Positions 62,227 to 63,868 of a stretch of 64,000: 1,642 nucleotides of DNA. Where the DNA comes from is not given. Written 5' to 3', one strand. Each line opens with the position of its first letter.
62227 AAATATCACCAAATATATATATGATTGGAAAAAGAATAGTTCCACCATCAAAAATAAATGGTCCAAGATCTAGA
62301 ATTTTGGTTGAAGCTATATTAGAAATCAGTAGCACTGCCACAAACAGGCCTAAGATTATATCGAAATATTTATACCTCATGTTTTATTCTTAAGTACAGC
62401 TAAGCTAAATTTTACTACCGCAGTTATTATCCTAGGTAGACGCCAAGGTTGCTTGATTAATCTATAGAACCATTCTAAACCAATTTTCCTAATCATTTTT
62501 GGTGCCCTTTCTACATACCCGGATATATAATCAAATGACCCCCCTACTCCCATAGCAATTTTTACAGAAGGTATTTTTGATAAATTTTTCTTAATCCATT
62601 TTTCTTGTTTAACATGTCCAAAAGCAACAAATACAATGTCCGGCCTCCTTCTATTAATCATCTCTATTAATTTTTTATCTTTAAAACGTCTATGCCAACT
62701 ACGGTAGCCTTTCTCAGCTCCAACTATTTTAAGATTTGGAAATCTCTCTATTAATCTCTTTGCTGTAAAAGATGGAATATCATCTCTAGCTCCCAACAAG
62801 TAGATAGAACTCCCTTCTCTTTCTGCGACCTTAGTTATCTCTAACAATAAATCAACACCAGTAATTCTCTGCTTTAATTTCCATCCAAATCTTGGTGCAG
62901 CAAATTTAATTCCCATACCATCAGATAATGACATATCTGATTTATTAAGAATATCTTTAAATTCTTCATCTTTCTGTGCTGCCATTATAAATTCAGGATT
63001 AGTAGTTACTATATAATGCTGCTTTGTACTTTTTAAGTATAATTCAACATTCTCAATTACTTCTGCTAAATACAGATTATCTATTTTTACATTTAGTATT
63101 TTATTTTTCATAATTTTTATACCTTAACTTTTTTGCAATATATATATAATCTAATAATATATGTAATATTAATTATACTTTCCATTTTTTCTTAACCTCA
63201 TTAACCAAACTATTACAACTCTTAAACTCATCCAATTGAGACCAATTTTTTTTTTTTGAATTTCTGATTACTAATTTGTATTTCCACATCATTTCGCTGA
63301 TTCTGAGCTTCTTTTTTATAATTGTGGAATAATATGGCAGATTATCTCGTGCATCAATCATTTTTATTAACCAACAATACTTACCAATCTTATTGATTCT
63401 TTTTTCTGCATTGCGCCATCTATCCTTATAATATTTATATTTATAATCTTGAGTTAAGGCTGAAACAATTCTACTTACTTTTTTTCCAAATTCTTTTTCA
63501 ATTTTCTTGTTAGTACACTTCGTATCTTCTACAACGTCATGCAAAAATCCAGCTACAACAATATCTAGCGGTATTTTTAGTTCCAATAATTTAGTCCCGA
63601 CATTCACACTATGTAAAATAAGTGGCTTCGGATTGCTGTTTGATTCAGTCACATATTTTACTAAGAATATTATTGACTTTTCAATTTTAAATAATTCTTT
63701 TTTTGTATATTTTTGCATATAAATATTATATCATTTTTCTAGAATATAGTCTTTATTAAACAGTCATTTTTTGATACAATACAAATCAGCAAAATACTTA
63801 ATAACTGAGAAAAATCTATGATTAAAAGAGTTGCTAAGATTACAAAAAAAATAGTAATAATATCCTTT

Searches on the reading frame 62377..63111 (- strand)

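Call 11: search_protein_families(library=pfam, proteins=[window:62377-63111:-], max_evalue=0.1)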
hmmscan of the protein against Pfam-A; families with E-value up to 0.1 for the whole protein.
window:62377-63111:- (244 aa): 2 families
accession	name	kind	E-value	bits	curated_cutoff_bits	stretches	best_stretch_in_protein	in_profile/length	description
PF03808.19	Glyco_tran_WecG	-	1e-52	178.8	27.4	1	59-228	2-167/168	Glycosyl transferase WecG/TagA/CpsF family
PF20713.2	DUF6826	-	0.071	13.8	26.6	0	142-165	24-47/91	Domain of unknown function (DUF6826)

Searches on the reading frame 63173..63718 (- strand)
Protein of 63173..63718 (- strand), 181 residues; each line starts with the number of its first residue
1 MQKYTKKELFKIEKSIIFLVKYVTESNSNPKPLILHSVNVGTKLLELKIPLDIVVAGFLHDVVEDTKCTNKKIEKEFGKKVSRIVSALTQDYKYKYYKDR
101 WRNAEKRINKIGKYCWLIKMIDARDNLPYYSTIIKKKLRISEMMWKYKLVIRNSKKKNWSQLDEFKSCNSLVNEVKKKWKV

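Call 11: search_protein_families(library=pfam, proteins=[window:63173-63718:-], max_evalue=0.1)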
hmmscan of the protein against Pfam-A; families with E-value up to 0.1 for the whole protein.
window:63173-63718:- (181 aa): 4 families
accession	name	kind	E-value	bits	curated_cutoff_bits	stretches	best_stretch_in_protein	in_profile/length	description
PF13328.12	HD_4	-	7.7e-11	42.4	27.2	1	25-101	12-88/156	HD domain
PF01966.28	HD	-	0.00035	21.3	22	1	36-94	4-75/116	HD domain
PF08963.15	DUF1878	-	0.001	20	23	1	105-177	5-77/110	Protein of unknown function (DUF1878)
PF06304.16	DUF1048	-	0.019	15.8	29.6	0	61-104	55-96/102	Protein of unknown function (DUF1048)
